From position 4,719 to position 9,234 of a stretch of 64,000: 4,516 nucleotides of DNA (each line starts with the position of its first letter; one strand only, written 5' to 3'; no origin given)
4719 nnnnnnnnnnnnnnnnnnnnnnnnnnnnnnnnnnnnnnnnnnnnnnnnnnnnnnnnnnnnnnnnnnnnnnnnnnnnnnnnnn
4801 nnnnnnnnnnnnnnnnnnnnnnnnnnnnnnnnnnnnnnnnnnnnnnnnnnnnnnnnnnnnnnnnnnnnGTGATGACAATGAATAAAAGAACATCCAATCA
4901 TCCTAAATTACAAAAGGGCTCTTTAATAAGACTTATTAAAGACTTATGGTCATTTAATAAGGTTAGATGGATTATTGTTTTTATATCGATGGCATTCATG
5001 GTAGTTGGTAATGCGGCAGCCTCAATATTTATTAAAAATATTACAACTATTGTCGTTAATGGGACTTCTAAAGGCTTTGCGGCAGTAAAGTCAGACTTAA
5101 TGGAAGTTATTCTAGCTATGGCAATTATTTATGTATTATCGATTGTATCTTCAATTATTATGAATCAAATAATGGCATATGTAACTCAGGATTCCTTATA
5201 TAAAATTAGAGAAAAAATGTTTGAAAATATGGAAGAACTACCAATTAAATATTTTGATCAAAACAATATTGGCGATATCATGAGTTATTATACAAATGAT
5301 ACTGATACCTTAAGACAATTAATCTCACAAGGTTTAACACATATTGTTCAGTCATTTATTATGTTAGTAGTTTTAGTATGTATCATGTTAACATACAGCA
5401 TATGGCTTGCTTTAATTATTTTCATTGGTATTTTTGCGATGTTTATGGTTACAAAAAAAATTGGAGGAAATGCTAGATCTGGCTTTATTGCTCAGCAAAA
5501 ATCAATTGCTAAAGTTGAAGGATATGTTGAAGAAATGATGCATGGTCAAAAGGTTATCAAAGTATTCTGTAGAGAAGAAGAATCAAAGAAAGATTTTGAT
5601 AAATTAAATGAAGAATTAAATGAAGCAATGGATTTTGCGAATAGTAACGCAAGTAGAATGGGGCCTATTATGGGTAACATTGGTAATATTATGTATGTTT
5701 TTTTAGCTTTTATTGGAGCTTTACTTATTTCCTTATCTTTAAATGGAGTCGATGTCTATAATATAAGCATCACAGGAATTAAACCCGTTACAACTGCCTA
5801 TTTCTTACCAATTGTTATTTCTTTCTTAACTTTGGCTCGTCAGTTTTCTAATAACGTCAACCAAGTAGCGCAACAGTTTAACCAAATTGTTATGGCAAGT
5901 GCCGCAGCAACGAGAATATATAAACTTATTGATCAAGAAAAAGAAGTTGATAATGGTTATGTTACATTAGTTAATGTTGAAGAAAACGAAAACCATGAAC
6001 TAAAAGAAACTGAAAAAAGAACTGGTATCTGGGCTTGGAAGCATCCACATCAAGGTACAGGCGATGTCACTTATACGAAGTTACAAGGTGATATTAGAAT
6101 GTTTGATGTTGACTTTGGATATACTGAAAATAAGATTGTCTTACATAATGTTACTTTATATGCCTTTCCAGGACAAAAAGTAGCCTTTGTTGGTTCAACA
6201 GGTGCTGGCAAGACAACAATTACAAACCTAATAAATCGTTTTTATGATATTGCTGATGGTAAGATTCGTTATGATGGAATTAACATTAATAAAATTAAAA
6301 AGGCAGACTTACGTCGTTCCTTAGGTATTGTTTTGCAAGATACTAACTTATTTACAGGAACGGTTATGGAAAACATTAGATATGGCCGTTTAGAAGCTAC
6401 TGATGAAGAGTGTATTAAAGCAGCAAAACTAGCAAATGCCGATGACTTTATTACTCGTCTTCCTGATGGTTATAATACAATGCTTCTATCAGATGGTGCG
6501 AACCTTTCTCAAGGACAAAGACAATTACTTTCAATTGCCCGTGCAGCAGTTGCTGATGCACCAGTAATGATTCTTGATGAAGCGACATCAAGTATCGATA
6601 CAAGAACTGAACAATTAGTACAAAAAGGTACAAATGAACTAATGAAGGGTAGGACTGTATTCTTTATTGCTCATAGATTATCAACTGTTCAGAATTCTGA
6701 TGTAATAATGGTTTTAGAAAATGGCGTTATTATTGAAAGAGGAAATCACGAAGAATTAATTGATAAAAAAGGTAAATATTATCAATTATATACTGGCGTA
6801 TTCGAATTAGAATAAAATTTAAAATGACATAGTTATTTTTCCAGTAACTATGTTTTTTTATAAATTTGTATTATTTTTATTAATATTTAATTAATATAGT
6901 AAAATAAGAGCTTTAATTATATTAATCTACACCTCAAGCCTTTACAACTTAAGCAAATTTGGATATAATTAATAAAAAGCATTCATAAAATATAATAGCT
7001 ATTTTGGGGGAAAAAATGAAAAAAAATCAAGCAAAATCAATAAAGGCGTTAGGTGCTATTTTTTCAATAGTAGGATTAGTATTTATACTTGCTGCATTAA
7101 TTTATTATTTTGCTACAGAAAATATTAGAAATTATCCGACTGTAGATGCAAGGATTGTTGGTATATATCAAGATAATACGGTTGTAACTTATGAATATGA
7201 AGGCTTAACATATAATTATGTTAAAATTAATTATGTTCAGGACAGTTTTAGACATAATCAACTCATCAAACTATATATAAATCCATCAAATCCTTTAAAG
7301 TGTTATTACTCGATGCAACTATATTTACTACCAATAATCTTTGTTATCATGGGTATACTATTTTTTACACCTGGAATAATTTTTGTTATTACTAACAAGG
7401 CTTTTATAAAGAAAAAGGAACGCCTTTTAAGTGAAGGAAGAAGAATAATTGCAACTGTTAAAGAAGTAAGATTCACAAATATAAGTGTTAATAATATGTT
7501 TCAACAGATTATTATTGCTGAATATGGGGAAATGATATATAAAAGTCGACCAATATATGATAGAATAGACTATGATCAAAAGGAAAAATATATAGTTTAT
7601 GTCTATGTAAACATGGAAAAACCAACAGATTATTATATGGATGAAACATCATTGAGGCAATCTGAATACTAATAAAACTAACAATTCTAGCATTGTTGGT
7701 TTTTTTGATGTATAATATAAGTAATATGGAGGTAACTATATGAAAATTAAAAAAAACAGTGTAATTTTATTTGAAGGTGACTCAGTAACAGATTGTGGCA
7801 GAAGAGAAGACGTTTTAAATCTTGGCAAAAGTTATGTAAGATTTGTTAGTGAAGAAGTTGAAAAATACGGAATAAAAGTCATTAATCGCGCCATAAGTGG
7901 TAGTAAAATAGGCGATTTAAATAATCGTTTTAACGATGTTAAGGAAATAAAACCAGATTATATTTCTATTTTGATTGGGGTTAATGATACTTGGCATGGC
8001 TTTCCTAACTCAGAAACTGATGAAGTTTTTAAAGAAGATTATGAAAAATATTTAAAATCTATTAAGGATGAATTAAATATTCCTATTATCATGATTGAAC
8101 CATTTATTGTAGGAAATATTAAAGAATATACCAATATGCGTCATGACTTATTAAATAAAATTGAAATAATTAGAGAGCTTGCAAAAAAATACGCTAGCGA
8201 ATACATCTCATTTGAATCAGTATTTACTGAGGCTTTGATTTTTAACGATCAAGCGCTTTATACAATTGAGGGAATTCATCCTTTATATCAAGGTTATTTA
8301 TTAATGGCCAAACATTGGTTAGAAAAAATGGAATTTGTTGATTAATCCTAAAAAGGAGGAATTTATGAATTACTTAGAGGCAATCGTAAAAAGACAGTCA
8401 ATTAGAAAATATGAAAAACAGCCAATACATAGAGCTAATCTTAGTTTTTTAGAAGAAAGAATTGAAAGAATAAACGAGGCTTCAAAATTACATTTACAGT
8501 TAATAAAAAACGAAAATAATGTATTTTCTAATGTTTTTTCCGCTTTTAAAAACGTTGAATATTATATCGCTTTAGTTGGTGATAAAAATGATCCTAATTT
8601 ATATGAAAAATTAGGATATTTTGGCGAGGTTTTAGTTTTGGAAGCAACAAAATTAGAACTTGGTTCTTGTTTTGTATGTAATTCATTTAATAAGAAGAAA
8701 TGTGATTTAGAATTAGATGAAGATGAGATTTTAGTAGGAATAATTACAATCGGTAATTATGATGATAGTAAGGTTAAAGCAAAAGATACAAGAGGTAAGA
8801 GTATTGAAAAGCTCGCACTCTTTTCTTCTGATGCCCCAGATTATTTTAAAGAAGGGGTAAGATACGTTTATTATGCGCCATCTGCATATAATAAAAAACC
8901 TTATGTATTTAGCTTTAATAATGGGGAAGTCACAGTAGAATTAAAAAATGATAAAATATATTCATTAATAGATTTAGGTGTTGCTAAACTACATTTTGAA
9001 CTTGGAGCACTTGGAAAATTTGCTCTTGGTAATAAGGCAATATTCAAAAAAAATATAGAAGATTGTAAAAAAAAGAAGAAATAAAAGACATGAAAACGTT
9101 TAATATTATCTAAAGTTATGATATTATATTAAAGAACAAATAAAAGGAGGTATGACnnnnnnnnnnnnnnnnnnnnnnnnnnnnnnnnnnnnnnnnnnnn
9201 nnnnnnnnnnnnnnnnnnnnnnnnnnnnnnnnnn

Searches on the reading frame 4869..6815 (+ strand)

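Call 28: search_protein_families(library=pfam, proteins=[window:4869-6815:+], max_evalue=0.001)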
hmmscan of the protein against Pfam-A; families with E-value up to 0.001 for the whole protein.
window:4869-6815:+ (648 aa): 4 families
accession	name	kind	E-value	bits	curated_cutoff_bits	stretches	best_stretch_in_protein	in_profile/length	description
PF00664.28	ABC_membrane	-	1.2e-41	143.6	28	1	34-289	1-252/274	ABC transporter transmembrane region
PF00005.33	ABC_tran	-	2.9e-28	99.6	25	1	425-574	1-137/137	ABC transporter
PF02463.25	SMC_N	-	1.4e-05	25.1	40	1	426-614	135-209/220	RecF/RecN/SMC N terminal domain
PF13476.12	AAA_23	-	0.00082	20.5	27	0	433-455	17-39/201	AAA domain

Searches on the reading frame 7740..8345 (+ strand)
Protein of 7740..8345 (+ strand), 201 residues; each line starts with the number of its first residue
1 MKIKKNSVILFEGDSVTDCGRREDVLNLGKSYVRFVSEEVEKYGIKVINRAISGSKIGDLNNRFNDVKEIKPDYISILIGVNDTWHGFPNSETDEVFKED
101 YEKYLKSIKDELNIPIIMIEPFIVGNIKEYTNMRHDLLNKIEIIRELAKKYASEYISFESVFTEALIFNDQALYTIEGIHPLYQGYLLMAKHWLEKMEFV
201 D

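Call 28: search_protein_families(library=pfam, proteins=[window:7740-8345:+], max_evalue=0.001)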
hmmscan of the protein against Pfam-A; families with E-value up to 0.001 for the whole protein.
window:7740-8345:+ (201 aa): 2 families
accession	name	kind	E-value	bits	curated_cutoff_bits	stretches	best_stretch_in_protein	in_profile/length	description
PF13472.12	Lipase_GDSL_2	-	4.7e-20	73.3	32.9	1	13-186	3-176/178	GDSL-like Lipase/Acylhydrolase family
PF00657.28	Lipase_GDSL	-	2.8e-12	47.7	23.6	1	13-193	5-208/208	GDSL-like Lipase/Acylhydrolase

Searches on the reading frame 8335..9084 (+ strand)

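Call 28: search_protein_families(library=pfam, proteins=[window:8335-9084:+], max_evalue=0.001)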
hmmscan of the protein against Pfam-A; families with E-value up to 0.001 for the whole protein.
window:8335-9084:+ (249 aa): 2 families
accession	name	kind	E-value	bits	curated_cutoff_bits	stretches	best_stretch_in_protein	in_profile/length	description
PF14512.11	TM1586_NiRdase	-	5.5e-53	180.2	27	1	12-225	1-215/215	Putative TM nitroreductase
PF00881.29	Nitroreductase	-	0.00013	22.7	23.5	0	79-140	105-166/167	Nitroreductase family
